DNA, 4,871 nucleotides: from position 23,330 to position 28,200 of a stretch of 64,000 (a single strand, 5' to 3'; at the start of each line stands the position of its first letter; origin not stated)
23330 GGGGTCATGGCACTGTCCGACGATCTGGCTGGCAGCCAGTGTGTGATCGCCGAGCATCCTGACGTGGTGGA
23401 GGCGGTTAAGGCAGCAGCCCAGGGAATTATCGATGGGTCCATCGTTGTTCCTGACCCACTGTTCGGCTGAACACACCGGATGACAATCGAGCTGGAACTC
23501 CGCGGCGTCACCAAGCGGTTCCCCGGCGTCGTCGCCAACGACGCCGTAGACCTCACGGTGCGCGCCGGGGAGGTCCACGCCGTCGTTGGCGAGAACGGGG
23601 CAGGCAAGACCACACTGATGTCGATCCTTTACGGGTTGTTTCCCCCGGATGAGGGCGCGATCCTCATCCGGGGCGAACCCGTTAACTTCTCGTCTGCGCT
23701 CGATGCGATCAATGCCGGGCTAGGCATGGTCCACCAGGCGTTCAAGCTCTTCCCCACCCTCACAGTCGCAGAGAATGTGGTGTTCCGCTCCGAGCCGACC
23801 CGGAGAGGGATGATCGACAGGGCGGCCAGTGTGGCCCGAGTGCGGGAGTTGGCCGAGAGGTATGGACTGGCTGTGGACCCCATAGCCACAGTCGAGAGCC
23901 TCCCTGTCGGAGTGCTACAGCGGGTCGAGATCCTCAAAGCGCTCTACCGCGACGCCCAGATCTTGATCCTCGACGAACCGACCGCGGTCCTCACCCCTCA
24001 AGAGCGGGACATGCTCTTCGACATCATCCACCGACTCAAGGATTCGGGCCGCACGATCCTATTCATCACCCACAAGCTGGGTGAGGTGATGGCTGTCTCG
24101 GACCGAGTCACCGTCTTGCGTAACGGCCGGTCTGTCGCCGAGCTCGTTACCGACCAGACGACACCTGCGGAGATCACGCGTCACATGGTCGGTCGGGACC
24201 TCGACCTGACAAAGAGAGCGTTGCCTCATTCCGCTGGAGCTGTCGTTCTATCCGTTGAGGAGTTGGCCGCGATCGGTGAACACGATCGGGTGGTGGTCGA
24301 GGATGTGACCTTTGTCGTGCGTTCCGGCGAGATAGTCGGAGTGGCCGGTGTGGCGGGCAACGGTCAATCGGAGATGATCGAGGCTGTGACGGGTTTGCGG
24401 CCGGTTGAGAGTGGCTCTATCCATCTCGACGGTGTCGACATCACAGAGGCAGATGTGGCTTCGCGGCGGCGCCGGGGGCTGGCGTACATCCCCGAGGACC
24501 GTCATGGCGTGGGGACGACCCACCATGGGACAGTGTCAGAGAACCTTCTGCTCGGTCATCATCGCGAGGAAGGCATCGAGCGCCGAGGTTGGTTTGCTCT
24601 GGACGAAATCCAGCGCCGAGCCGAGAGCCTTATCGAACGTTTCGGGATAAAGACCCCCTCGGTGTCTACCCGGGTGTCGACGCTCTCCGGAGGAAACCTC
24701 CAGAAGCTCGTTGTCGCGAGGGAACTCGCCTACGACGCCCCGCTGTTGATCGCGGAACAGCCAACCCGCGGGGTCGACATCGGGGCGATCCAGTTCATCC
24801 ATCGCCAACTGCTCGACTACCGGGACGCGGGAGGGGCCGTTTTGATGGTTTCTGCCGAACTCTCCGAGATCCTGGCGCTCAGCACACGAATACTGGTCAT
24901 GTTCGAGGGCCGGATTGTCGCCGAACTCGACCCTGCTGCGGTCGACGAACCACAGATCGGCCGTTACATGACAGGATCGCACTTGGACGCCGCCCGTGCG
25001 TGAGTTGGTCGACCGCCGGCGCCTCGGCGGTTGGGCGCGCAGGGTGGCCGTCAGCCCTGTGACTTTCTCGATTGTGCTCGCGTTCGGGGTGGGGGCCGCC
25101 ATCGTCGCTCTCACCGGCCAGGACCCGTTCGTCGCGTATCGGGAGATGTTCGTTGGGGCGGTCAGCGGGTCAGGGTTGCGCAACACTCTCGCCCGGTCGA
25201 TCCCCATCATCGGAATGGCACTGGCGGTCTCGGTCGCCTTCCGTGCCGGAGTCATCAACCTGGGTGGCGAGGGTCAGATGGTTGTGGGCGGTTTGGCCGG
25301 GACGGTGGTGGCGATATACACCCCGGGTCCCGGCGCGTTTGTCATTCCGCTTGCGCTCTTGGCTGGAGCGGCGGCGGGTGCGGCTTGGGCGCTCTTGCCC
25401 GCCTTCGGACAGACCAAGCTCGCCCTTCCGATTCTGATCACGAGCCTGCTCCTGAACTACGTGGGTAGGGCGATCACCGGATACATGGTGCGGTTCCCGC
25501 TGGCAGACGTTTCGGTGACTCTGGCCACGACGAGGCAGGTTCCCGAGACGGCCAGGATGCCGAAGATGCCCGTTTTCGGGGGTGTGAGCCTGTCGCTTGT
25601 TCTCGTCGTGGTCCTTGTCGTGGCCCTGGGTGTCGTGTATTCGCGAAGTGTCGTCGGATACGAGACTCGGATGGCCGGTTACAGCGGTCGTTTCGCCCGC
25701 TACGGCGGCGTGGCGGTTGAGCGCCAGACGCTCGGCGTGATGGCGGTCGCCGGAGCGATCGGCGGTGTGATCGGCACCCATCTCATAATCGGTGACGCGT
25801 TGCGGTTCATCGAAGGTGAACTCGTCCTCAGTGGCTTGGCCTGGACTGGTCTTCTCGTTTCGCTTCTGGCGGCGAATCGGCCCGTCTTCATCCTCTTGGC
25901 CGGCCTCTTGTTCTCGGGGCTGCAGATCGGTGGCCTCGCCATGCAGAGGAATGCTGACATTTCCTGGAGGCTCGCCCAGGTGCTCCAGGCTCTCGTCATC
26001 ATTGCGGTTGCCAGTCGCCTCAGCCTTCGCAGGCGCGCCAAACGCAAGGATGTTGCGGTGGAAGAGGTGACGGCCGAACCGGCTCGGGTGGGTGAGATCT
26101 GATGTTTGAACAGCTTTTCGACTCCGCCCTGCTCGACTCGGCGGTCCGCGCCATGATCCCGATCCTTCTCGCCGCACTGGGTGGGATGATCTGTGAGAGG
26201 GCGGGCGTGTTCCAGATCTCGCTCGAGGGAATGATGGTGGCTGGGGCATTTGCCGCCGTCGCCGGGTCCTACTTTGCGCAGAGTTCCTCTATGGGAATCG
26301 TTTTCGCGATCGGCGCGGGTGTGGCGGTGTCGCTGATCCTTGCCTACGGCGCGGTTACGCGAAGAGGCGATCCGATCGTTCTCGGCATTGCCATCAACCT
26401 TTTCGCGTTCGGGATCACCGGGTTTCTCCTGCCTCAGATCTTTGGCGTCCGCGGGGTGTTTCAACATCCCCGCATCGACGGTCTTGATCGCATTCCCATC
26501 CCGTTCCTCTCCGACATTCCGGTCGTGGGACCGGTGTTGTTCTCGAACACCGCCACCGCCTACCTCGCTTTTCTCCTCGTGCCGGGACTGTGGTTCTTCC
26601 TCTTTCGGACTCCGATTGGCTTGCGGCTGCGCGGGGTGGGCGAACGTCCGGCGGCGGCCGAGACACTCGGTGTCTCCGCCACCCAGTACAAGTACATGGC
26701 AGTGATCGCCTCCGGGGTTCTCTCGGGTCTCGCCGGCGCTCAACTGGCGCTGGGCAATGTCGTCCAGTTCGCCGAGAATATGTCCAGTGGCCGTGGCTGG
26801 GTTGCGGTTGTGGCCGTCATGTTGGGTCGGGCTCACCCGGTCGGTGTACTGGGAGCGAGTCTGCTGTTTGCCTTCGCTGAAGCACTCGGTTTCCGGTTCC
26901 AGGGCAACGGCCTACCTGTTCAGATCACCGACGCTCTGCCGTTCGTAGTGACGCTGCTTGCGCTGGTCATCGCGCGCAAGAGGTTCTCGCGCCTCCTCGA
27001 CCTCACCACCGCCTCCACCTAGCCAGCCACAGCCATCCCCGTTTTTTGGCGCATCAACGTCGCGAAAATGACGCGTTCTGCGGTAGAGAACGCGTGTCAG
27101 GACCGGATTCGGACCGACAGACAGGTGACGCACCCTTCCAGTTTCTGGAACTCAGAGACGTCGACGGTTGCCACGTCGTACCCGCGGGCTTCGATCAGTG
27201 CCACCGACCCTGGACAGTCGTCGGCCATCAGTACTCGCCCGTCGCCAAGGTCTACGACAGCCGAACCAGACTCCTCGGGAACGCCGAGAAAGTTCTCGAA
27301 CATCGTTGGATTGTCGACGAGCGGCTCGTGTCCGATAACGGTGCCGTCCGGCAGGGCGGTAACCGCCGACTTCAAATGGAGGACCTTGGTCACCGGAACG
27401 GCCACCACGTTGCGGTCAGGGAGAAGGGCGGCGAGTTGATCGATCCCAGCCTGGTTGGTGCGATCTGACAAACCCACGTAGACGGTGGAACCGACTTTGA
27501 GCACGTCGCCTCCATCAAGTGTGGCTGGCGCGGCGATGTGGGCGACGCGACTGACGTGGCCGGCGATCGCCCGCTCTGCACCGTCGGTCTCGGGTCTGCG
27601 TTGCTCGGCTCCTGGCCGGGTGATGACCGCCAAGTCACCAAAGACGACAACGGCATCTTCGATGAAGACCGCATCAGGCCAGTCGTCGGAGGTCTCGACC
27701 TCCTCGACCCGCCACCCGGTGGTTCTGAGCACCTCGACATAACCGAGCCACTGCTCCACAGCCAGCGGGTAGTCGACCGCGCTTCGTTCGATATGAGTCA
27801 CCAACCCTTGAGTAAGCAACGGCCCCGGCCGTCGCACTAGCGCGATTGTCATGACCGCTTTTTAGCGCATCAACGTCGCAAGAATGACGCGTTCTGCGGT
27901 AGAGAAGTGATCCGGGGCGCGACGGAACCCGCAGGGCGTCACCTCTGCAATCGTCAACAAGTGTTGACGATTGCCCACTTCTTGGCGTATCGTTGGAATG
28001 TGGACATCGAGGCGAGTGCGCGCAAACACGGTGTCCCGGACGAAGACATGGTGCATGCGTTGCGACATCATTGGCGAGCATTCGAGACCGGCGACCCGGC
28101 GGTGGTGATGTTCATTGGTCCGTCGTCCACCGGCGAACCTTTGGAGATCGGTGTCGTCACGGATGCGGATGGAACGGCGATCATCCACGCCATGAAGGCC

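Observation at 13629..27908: Three copies of a ~50-nt intergenic repeat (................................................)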

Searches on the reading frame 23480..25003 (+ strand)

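Call 11: search_protein_families(library=pfam, proteins=[window:23480-25003:+])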
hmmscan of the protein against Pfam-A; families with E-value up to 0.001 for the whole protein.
window:23480-25003:+ (507 aa): 4 families
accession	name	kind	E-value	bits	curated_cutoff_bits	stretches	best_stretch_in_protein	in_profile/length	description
PF00005.33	ABC_tran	-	1.3e-51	175.3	25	2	22-169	3-137/137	ABC transporter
PF13304.12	AAA_21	-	2.4e-06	28.3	27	0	32-54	1-23/304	AAA domain, putative AbiEii toxin, Type IV TA system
PF13604.12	AAA_30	-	5.1e-05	23.5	27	0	24-51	11-39/191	AAA domain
PF13175.12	AAA_15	-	0.00082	19.5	32.1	0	32-56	25-49/374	AAA ATPase domain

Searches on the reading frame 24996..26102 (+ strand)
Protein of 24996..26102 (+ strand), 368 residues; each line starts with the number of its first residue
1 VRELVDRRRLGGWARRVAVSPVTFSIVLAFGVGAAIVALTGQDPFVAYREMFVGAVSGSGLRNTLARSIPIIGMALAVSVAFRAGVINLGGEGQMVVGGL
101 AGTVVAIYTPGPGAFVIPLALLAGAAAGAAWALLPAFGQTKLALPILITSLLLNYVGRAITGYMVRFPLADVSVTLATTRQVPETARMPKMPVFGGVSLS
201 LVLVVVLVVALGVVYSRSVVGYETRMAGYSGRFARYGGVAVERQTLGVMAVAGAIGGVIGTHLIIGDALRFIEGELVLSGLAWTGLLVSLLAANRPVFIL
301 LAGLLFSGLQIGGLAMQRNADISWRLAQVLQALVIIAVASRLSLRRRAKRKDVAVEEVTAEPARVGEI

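Call 11: search_protein_families(library=pfam, proteins=[window:24996-26102:+])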
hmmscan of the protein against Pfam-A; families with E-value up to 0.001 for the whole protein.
window:24996-26102:+ (368 aa): 1 family
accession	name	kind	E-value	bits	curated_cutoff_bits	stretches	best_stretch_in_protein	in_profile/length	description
PF02653.21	BPD_transp_2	-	9.3e-24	84.4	26.8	1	63-338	4-268/269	Branched-chain amino acid transport system / permease component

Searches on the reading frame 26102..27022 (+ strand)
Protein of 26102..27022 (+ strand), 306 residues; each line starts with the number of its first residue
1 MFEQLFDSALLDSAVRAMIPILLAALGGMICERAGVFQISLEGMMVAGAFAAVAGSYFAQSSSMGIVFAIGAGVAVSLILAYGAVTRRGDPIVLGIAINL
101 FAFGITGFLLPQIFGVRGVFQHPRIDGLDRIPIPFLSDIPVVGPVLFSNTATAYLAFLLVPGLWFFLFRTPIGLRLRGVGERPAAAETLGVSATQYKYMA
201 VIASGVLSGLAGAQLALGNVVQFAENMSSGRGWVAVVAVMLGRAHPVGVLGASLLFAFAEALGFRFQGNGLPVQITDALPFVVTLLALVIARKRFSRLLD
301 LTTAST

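Call 11: search_protein_families(library=pfam, proteins=[window:26102-27022:+])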
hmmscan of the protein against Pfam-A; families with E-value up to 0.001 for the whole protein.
window:26102-27022:+ (306 aa): 1 family
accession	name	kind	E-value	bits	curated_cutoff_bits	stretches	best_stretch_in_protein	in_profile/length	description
PF02653.21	BPD_transp_2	-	4.9e-39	134.5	26.8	1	14-288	5-269/269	Branched-chain amino acid transport system / permease component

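Call 15: find_encoding_contigs(protein=window:26102-27022:+, flank=10000, max_places=10)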
Protein window:26102-27022:+ (306 aa): no gene with exactly this product is on record in the collection.

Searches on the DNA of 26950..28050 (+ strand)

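Call 55: search_rna_families(source=window, start=26950, end=28050, threshold=evalue, max_evalue=10)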
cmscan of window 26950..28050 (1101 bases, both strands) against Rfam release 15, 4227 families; matches with E-value up to 10: 3.
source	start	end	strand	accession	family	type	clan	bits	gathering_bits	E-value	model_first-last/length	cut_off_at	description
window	27776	27871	-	RF00312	snoZ206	Gene; snRNA; snoRNA; CD-box;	-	20.8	50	0.51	1-129/129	no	Small nucleolar RNA Z206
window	27814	27860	-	RF01421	snoR114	Gene; snRNA; snoRNA; CD-box;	-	20.2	45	0.63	1-87/87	no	small nucleolar RNA snoR114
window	27306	27375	-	RF00008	Hammerhead_3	Gene; ribozyme;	CL00010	15.6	48.5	4.7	1-54/54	no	Hammerhead ribozyme (type III)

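Call 70: search_dna_similar(query=window:27030-27100:+, collection=plasmids, mode=distant, max_evalue=1, max_rows=10)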
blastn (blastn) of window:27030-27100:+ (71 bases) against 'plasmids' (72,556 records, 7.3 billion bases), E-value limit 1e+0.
Records with a match: 1; places in all: 1; records where one place covers at least 80% of the query: 0.
Best place of each record, by identity: 95-99% 1.
By first word of the organism name: Robbsia 1.
By predicted mobility (MOB-suite, as given by PLSDB): mobilizable 1.
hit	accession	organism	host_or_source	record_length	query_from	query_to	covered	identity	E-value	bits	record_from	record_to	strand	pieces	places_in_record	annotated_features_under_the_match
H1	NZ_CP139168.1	Robbsia andropogonis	Areca catechu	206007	14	37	34%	95.8%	5e-1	40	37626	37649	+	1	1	replication initiation protein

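Call 71: search_dna_similar(query=window:27030-27100:+, collection=phages, mode=distant, max_evalue=1, max_rows=10)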
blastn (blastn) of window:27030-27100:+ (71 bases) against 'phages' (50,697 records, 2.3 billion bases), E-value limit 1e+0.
No match.
